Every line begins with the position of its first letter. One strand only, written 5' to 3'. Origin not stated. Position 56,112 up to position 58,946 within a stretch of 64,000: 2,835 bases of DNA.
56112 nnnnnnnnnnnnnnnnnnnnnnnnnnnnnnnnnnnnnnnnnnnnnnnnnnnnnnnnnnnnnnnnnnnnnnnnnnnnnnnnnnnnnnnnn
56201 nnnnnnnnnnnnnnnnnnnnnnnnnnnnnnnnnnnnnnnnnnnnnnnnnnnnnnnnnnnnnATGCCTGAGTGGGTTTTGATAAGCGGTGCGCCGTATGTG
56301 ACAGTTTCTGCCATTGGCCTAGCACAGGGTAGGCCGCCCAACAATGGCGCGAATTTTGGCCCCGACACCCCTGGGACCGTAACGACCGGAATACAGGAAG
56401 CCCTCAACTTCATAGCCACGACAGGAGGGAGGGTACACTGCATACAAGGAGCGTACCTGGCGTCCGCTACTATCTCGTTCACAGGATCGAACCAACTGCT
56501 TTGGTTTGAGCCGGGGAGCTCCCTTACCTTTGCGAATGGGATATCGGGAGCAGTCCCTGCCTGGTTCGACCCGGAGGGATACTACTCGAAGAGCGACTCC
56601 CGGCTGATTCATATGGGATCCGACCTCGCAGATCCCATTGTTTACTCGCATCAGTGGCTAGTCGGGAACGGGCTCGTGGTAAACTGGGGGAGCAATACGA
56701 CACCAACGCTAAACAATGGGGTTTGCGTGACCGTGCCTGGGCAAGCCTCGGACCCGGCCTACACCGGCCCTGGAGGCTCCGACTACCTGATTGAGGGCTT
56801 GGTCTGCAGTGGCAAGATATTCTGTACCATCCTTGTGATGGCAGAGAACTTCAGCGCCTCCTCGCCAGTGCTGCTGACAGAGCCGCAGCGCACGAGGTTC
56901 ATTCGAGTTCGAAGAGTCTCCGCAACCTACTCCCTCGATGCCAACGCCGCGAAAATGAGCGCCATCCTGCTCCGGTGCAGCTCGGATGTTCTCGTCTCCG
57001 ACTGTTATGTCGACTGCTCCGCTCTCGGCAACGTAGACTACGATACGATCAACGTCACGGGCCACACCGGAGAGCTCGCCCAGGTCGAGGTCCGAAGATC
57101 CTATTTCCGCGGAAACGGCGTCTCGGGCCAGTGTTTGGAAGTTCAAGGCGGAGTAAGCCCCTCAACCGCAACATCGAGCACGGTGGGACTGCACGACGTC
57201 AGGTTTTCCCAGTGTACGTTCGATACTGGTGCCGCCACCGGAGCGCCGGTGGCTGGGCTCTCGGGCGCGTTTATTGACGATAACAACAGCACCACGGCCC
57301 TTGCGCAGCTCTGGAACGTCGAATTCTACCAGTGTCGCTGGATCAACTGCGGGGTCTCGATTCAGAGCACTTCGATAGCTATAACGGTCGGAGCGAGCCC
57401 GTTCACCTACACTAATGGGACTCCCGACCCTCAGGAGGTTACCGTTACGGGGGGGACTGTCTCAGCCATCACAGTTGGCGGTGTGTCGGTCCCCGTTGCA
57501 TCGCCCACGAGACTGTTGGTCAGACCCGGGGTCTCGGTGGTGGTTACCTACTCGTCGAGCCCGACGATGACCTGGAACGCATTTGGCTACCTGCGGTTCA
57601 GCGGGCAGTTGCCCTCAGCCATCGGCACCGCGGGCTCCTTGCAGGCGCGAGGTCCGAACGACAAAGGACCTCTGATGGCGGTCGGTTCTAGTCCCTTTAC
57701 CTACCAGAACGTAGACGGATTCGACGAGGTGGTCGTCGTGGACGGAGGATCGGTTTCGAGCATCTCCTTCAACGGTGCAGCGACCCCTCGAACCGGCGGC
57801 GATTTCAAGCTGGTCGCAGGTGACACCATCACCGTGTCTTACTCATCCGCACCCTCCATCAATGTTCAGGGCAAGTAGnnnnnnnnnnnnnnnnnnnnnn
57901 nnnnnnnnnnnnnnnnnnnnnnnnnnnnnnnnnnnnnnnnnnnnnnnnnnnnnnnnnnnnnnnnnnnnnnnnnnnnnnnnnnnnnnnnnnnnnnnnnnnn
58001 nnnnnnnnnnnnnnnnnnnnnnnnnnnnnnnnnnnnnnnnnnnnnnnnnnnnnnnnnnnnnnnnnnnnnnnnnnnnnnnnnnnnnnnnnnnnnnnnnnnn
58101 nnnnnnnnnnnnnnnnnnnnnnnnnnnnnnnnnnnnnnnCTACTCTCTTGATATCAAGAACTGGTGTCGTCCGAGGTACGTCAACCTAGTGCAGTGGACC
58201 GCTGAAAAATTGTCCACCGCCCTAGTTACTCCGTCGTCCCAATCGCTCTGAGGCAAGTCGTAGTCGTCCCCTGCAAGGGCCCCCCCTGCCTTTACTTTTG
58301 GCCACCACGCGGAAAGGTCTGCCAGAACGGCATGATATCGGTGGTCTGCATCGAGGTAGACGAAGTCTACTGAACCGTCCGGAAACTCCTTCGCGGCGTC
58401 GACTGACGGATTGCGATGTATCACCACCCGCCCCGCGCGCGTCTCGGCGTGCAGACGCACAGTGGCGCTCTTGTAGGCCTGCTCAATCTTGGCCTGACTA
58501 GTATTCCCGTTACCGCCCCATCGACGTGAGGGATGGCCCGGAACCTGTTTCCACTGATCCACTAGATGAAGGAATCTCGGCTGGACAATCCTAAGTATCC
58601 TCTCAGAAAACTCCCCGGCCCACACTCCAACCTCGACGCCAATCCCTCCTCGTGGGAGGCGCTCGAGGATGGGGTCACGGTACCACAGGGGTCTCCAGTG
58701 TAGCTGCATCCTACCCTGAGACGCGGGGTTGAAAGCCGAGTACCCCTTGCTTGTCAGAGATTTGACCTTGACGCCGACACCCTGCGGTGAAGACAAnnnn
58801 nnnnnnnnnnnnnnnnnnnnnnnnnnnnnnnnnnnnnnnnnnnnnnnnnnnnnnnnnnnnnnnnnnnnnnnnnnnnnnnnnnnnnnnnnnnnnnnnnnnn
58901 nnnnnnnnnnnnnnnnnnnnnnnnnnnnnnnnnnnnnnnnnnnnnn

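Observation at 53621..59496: About 5.9-kb low-GC island between the hydrogenase-like operon and the thermosome gene, bracketed by an 11-bp direct repeat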

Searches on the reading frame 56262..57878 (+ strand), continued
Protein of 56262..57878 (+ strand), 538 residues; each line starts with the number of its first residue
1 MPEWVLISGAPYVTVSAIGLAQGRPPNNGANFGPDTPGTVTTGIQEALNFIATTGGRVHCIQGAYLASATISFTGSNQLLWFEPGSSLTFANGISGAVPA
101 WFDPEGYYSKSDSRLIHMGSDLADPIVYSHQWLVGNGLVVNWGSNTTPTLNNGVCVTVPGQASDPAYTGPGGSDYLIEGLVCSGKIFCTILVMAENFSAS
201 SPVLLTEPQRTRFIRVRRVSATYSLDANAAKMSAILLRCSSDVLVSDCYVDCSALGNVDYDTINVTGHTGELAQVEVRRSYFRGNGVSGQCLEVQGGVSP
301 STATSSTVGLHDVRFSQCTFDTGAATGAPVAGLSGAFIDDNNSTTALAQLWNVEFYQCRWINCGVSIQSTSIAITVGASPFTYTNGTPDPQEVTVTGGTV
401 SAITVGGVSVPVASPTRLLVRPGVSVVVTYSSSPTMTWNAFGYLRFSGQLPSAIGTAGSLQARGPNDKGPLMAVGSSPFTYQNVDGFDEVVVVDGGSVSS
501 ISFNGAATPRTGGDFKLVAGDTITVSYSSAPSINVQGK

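Call 78: fold_search(model_id=the predicted structure, library=pdb)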
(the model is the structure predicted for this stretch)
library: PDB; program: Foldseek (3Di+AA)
matches with E <= 10: 1010; with E <= 0.001: 20
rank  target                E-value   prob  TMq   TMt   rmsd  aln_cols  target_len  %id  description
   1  4xor_A                7.2e-05  1.00  0.31  0.29  17.1       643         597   11  Tailspike protein double mutant D339N/E372Q of E. coli bacteriophage HK620 in complex with pentasaccharide (released 2016-01-27)
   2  6g0x_A                7.2e-05  1.00  0.29  0.27  18.0       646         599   11  TAILSPIKE PROTEIN OF E. COLI BACTERIOPHAGE HK620 IN COMPLEX WITH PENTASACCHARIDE (released 2018-04-04)
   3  5w6p_F                1.2e-04  0.82  0.16  0.14  18.5       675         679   10  Crystal structure of Bacteriophage CBA120 tailspike protein 2 enzymatically active domain (TSP2dN, orf211) (released 2018-10-24)
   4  4urr_A                1.4e-04  0.85  0.16  0.16  17.7       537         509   13  Tailspike protein of Sf6 bacteriophage bound to Shigella flexneri O- antigen octasaccharide fragment (released 2015-07-15)
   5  4xlh                  1.6e-04  1.00  0.31  0.28  16.9       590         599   11  Tailspike protein double mutant D339A/E372A of E. coli bacteriophage HK620 (released 2016-01-20)
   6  2vji                  2.1e-04  1.00  0.34  0.31  16.6       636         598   13  Tailspike protein of E.coli bacteriophage HK620 (released 2008-07-01)
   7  2vbk                  2.1e-04  0.63  0.13  0.13  18.9       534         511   12  NATIVE TAILSPIKE PROTEIN OF BACTERIOPHAGE SF6 (released 2008-04-01)
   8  4xm3_A                2.4e-04  1.00  0.30  0.27  18.0       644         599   11  Tailspike protein mutant E372A of E. coli bacteriophage HK620 in complex with pentasaccharide (released 2016-01-27)
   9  5w6p_D                2.5e-04  0.77  0.17  0.14  20.1       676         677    9  Crystal structure of Bacteriophage CBA120 tailspike protein 2 enzymatically active domain (TSP2dN, orf211) (released 2018-10-24)
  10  4xle_A                2.9e-04  1.00  0.29  0.26  16.8       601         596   10  Tailspike protein double mutant D339N/E372A of E. coli bacteriophage HK620 in complex with hexasaccharide (released 2016-01-20)
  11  4xot_A                3.6e-04  1.00  0.31  0.29  17.3       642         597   11  Tailspike protein mutant E372Q of E. coli bacteriophage HK620 in complex with pentasaccharide (released 2016-01-27)
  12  4urr_B                3.9e-04  0.72  0.15  0.16  17.8       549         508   13  Tailspike protein of Sf6 bacteriophage bound to Shigella flexneri O- antigen octasaccharide fragment (released 2015-07-15)
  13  4xla_A                4.7e-04  1.00  0.35  0.32  16.2       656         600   11  Tailspike protein mutant D339A of E. coli bacteriophage HK620 IN COMPLEX WITH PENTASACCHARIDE (released 2016-01-20)
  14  4xn0                  4.7e-04  1.00  0.28  0.26  17.3       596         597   10  Tailspike protein mutant E372A of E. coli bacteriophage HK620 (released 2016-01-27)
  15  2vbm_A                5.0e-04  0.57  0.13  0.14  18.7       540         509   12  Tailspike protein of bacteriophage Sf6 complexed with tetrasaccharide (released 2008-04-22)
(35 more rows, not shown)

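Call 79: fold_search(model_id=the predicted structure, library=viral)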
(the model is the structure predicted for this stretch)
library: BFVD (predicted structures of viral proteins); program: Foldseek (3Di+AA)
matches with E <= 10: 1089; with E <= 0.001: 74
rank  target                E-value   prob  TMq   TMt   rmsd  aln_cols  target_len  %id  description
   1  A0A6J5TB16            1.7e-09  1.00  0.15  0.13  17.5       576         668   14  Pectate lyase superfamily protein [uncultured Caudovirales phage]
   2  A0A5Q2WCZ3            7.9e-09  1.00  0.20  0.18  14.6       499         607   12  (no name in the UniProt tables at hand)
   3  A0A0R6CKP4            1.7e-08  1.00  0.25  0.24  14.2       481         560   14  Tail protein [Citrobacter phage CVT22]
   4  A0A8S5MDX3            7.1e-08  1.00  0.28  0.30  12.4       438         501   10  Tail fiber protein [Caudovirales sp. ctTqA28]
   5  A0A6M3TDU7            2.1e-07  1.00  0.31  0.27  15.0       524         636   13  (no name in the UniProt tables at hand)
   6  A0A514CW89            2.5e-07  1.00  0.24  0.16  19.9       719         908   11  Putative tail fiber protein [Achromobacter phage vB_AxyP_19-32_Axy24]
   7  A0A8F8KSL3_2          3.4e-07  1.00  0.23  0.12  17.9       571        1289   13  Pectinesterase A/Acyl-CoA thioester hydrolase [Clandestinovirus]
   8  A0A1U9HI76            3.4e-07  1.00  0.19  0.20  16.3       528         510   15  (no name in the UniProt tables at hand)
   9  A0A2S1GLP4            1.1e-06  1.00  0.31  0.31  10.5       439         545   13  (no name in the UniProt tables at hand)
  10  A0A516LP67            1.3e-06  1.00  0.22  0.18  15.9       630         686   11  (no name in the UniProt tables at hand)
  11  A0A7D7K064            1.5e-06  0.99  0.17  0.17  16.3       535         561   13  Uncharacterized protein [Pseudomonas phage phiB1_1]
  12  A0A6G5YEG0            2.7e-06  1.00  0.19  0.21  14.6       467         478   12  (no name in the UniProt tables at hand)
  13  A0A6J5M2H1            4.9e-06  1.00  0.30  0.25  11.1       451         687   12  Bacteriophage T7 tail fibre protein [uncultured Caudovirales phage]
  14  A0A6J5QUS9            9.7e-06  1.00  0.26  0.21  19.5       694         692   10  Pectate lyase superfamily protein [uncultured Caudovirales phage]
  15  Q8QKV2                1.0e-05  0.99  0.21  0.17  24.6       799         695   10  EsV-1-164 [Ectocarpus siliculosus virus 1 (isolate New Zealand/Kaikoura/1988)]
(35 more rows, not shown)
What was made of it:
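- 56262..57878 (+): 538-aa right-handed parallel beta-helix protein (pectate-lyase-like fold) with two C-terminal beta-sandwich repeats and no signal peptide. Foldseek matches HK620, Sf6 and CBA120 tailspikes, and also polygalacturonases, the AlgE epimerase and an adhesin (calls 78, 79).
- The best structural matches are phage tailspikes (calls 78, 79).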

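Call 98: search_protein_families(library=pfam, proteins=[L084:4434-5210:-, L084:5764-6924:-, L084:8434-9087:-, L084:11852-12373:+, L084:12990-13301:-, L084:13365-14531:+, L084:206-1540:+, L084:16913-17320:+], max_evalue=0.01)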
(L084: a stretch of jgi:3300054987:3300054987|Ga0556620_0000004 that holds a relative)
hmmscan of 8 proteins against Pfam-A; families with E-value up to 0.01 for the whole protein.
L084:4434-5210:- (258 aa): 0 families

L084:5764-6924:- (386 aa): 1 family
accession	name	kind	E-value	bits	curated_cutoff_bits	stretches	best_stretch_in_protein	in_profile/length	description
PF05014.21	Nuc_deoxyrib_tr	-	0.003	18.1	28.8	0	62-104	57-101/117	Nucleoside 2-deoxyribosyltransferase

L084:8434-9087:- (217 aa): 0 families

L084:11852-12373:+ (173 aa): 0 families

L084:12990-13301:- (103 aa): 0 families

L084:13365-14531:+ (388 aa): 1 family
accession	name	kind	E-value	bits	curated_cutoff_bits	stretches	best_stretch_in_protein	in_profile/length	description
PF25213.1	HVO_A0261_N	-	0.00028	21.2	35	1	255-310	23-77/86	HVO_A0261 N-terminal domain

L084:206-1540:+ (444 aa): 0 families

L084:16913-17320:+ (135 aa): 0 families

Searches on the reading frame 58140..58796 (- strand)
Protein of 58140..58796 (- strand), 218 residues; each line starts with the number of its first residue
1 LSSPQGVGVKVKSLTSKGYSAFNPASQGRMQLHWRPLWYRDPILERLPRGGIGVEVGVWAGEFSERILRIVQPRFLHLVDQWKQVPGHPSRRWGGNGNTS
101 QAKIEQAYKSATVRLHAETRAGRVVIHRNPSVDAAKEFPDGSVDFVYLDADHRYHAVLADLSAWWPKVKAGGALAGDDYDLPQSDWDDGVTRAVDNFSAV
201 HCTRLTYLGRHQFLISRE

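Call 8: search_protein_families(library=pfam, proteins=[window:58140-58796:-], max_evalue=0.01)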
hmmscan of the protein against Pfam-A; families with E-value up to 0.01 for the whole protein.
window:58140-58796:- (218 aa): 1 family
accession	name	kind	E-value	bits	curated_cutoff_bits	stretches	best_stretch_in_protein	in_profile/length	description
PF13578.12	Methyltransf_24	-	1.9e-17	64.5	26.3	1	54-179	1-105/105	Methyltransferase domain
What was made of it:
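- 58140..58796 (-): Class I SAM methyltransferase (Methyltransf_24, TylF-like). The likely true start gives 189 aa (58140-58709). Pfam E 1.9e-17 (call 8).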

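Call 18: search_protein_families(library=padloc, proteins=[window:58140-58796:-], max_evalue=0.01)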
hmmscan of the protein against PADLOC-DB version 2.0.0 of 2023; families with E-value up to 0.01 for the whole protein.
window:58140-58796:- (218 aa): 0 families

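Call 19: search_protein_families(library=phrogs, proteins=[window:58140-58796:-], max_evalue=0.01)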
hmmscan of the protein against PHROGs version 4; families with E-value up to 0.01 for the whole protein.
window:58140-58796:- (218 aa): 1 family
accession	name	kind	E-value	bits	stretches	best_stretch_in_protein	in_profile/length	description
phrog_2675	-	other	4.1e-23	82.6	1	43-197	310-458/599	DNA methyltransferase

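Call 20: search_protein_families(library=ncbifam, proteins=[window:58140-58796:-], max_evalue=0.01)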
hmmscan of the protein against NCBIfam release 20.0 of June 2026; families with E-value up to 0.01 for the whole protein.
window:58140-58796:- (218 aa): 0 families

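Call 62: list_cluster_members(proteins=[P0027, P0087, P0096, window:58140-58796:-, window:53971-54327:-, window:59014-59505:+, P0010, P0004])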
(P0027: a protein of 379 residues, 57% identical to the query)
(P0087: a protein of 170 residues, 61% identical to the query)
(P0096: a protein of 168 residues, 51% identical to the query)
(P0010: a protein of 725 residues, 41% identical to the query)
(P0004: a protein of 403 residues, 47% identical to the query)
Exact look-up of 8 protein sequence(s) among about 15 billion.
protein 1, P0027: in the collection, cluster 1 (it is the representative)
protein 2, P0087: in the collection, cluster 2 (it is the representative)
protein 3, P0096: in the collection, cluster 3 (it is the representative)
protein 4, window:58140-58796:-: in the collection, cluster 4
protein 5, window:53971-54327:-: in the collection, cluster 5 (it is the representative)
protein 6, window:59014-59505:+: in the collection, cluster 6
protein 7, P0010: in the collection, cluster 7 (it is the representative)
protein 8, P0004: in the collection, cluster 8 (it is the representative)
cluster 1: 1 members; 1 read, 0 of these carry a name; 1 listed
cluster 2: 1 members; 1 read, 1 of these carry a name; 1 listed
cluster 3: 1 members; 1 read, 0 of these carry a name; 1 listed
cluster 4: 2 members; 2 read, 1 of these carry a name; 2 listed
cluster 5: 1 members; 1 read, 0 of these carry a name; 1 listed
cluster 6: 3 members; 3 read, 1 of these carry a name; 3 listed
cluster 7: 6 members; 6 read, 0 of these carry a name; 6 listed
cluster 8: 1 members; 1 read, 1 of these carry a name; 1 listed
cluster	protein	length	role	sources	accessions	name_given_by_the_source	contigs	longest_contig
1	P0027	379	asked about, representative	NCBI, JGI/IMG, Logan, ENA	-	-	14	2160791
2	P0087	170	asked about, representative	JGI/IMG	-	ribosomal protein S18 acetylase RimI-like enzyme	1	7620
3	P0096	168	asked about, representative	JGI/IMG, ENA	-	-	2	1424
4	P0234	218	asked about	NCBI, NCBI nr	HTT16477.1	MAG TPA: class I SAM-dependent methyltransferase [Thermoplasmata archaeon] | class I SAM-dependent methyltransferase [Thermoplasmata archaeon]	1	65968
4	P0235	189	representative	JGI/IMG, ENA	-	-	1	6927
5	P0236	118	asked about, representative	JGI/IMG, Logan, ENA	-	-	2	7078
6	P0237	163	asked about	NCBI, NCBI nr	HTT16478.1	MAG TPA: GNAT family N-acetyltransferase [Thermoplasmata archaeon] | GNAT family N-acetyltransferase [Thermoplasmata archaeon]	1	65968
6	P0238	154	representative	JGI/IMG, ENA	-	-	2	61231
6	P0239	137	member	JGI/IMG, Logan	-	-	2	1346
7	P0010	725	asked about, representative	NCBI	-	-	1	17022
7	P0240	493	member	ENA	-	-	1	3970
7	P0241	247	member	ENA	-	-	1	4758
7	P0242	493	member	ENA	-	-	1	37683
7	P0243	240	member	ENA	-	-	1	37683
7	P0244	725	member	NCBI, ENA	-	-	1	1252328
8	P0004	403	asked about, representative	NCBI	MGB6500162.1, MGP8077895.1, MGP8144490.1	MAG: hypothetical protein ACLQC7_02230, partial [Thermoplasmata archaeon]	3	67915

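Call 72: find_homologous_proteins(query=window:58140-58796:-)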
Query window:58140-58796:- (218 aa): 202 proteins with E <= 0.001 among 776 candidates; the best 120 are listed.
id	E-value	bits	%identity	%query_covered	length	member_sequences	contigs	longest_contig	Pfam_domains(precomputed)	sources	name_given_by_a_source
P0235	2.0e-127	441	100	87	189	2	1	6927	PF13578.13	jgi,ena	-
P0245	6.7e-55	204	51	85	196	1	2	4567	PF13578.13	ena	-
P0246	1.0e-46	177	49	81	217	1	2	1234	PF13578.13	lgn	-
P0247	2.4e-46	176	50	83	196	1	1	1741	PF13578.13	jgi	-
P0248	2.6e-46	176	52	79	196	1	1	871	PF13578.13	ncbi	-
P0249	1.1e-45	174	49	79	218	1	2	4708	PF13578.13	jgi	jgi:hypothetical protein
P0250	9.8e-42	161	49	82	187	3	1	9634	PF13578.13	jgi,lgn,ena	jgi:hypothetical protein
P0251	1.2e-41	161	41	94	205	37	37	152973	PF13578.13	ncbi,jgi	ncbi:MAG: class I SAM-dependent methyltransferase [Gaiellales bacterium]|jgi:hypothetical protein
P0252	4.6e-40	156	48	82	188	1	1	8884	PF13578.13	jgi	jgi:Methyltransferase domain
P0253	1.2e-39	154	45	82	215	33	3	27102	PF13578.13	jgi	jgi:hypothetical protein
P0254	1.1e-38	151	44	82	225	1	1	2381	PF13578.13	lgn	-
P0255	1.5e-38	151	46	82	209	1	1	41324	PF13578.13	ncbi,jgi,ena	jgi:hypothetical protein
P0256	2.3e-38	150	46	82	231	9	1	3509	PF13578.13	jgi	jgi:hypothetical protein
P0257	3.0e-38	150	45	82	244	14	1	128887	PF13578.13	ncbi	ncbi:MAG: class I SAM-dependent methyltransferase [Steroidobacteraceae bacterium]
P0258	3.3e-38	149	46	80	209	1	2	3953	PF13578.13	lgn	-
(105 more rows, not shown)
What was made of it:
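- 58140..58796 (-): The nearest relative is 51% identical, followed by soil bacteria at 41-46% (call 72).
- The methyltransferase is Methyltransf_24/TylF-like, a small-molecule or sugar O-methyltransferase type (calls 8, 72). The methyltransferase's nearest relatives are bacterial (call 72).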
